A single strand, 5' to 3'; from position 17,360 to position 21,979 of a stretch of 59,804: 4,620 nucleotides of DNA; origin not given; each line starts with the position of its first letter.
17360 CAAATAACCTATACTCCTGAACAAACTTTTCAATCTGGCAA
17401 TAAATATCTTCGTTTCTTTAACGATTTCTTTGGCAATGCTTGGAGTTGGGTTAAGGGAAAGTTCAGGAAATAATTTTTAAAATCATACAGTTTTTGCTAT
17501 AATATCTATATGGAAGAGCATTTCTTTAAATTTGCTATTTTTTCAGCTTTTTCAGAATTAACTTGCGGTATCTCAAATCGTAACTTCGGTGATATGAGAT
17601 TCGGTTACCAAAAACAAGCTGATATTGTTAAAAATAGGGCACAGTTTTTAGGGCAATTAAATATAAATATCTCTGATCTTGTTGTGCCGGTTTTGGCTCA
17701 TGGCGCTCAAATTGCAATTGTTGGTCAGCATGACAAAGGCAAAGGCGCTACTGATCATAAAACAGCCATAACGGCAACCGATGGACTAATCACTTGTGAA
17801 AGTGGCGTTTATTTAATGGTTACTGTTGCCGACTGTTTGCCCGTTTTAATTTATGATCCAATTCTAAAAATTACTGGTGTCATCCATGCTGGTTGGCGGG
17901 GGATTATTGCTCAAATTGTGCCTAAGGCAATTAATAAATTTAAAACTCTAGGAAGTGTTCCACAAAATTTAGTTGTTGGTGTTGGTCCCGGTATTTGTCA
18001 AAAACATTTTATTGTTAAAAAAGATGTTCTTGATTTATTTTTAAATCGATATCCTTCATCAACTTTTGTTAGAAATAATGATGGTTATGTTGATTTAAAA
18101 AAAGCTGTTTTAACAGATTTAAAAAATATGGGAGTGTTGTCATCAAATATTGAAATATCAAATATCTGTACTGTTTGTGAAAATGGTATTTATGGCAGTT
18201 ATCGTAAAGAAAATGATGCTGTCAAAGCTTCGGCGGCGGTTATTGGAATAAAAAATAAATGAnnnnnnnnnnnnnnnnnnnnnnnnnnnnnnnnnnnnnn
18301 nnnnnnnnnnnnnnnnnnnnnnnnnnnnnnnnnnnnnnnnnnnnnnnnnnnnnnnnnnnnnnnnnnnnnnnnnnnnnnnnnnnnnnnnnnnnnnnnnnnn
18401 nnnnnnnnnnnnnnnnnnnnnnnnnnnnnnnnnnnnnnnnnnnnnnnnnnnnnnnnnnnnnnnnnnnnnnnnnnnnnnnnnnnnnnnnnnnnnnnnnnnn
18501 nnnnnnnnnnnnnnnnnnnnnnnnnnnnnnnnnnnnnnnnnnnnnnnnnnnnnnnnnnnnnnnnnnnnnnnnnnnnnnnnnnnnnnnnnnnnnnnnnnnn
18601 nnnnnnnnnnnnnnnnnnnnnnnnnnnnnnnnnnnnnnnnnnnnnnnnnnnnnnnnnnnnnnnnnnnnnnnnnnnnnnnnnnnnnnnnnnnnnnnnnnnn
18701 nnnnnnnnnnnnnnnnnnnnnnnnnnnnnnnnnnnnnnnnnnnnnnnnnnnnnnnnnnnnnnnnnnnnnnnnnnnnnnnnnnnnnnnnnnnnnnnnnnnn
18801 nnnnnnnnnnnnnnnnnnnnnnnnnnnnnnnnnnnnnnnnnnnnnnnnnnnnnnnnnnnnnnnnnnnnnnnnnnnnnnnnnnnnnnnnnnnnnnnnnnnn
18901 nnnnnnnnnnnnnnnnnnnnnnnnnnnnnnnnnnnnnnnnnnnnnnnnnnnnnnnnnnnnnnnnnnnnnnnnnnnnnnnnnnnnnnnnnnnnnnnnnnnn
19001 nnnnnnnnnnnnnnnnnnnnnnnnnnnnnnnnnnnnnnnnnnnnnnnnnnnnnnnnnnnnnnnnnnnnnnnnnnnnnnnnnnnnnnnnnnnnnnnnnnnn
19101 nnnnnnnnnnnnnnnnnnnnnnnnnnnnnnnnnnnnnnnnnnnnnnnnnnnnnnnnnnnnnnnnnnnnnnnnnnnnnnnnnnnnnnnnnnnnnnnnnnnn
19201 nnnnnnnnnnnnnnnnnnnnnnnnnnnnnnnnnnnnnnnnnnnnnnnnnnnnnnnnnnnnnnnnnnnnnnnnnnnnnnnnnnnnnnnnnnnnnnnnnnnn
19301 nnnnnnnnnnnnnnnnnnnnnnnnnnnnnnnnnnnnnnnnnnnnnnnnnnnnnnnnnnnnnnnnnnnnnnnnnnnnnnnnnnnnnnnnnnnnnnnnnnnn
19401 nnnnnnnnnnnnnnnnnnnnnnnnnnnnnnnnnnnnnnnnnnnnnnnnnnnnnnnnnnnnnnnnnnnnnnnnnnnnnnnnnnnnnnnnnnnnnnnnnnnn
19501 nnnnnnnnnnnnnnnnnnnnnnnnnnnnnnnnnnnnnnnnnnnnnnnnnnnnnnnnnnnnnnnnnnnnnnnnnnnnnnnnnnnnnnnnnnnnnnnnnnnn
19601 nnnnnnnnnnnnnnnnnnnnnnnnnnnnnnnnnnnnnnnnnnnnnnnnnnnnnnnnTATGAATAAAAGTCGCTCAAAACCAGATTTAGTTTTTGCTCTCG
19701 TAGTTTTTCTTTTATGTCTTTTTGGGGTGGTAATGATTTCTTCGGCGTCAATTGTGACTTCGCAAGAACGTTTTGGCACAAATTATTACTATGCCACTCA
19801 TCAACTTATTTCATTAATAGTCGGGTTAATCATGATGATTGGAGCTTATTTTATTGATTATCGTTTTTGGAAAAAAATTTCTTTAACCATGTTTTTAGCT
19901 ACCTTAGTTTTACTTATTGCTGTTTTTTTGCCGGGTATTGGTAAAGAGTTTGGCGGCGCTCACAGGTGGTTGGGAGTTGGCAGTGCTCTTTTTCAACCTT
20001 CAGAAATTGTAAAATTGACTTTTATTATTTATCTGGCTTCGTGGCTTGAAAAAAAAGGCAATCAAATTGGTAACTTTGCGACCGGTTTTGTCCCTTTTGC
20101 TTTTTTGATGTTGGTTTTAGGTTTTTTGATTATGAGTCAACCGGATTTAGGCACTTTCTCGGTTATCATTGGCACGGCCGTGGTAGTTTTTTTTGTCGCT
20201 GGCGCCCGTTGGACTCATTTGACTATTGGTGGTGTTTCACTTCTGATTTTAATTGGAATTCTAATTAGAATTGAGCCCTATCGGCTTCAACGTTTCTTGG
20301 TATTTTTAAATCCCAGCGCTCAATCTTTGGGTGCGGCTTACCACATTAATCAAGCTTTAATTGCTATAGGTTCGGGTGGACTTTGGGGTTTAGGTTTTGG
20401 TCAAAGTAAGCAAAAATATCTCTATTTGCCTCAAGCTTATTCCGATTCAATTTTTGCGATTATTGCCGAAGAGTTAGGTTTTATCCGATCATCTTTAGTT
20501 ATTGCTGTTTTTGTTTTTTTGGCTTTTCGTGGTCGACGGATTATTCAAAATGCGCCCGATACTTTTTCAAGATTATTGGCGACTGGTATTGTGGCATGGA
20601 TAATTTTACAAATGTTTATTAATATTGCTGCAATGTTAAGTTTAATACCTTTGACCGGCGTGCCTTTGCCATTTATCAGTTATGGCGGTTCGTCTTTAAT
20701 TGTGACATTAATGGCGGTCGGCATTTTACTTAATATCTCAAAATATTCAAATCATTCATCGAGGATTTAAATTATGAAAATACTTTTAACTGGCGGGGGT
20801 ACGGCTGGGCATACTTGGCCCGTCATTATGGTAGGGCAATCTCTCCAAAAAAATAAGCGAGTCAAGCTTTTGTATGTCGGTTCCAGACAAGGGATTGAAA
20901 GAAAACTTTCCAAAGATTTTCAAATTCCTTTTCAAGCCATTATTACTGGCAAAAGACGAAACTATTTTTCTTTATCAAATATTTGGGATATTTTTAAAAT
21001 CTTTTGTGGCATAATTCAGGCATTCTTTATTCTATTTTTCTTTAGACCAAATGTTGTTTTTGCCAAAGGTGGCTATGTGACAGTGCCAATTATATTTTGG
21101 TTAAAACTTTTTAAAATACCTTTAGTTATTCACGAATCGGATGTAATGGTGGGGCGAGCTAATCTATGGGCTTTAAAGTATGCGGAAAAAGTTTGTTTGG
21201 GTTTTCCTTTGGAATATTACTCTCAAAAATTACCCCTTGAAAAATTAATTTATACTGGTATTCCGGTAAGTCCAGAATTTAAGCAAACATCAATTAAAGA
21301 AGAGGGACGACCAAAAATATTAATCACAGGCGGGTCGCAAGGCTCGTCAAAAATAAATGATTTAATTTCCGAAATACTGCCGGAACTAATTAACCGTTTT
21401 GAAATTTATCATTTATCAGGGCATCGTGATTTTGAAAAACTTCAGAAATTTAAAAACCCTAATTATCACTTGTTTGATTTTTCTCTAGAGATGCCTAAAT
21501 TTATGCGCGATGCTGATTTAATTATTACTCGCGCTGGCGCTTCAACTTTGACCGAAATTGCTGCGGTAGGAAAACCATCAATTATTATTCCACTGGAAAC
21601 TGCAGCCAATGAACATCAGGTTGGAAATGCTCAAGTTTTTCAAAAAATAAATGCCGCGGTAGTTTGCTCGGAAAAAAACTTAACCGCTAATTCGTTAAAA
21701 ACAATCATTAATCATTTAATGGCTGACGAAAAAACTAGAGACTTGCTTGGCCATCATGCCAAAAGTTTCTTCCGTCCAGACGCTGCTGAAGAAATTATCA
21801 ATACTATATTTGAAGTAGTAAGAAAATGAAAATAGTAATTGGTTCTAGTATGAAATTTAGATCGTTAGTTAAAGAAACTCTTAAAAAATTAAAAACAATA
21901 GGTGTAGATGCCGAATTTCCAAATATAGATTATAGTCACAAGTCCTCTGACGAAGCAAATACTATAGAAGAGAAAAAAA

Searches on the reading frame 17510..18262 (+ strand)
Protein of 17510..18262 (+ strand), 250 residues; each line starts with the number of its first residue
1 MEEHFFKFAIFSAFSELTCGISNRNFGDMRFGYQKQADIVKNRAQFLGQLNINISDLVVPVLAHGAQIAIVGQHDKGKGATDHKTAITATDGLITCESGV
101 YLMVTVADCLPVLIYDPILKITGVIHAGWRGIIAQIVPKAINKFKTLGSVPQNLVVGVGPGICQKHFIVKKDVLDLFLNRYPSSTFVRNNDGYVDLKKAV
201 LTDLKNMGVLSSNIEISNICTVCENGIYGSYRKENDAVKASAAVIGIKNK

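Call 42: search_protein_families(library=pfam, proteins=[window:17510-18262:+], max_evalue=0.00001)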
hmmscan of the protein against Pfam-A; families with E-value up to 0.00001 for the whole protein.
window:17510-18262:+ (250 aa): 1 family
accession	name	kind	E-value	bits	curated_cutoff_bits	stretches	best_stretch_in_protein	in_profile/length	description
PF02578.20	Cu-oxidase_4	-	1.1e-52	179.3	22.9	1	20-236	6-228/238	Multi-copper polyphenol oxidoreductase laccase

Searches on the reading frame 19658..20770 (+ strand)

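Call 42: search_protein_families(library=pfam, proteins=[window:19658-20770:+], max_evalue=0.00001)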
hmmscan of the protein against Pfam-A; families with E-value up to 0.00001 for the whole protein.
window:19658-20770:+ (370 aa): 1 family
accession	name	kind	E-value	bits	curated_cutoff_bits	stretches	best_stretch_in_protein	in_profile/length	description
PF01098.24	FTSW_RODA_SPOVE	-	1.4e-105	353.7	26.4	1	12-365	4-355/356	Cell cycle protein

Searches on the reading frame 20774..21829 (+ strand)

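Call 42: search_protein_families(library=pfam, proteins=[window:20774-21829:+], max_evalue=0.00001)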
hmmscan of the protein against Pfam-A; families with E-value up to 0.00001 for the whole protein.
window:20774-21829:+ (351 aa): 2 families
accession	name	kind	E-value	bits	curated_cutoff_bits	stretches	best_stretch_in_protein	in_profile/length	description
PF04101.22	Glyco_tran_28_C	-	9.1e-38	130.3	22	1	182-340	2-165/166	Glycosyltransferase family 28 C-terminal domain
PF03033.26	Glyco_transf_28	-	6.2e-29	101.3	26.2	1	3-140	1-137/139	Glycosyltransferase family 28 N-terminal domain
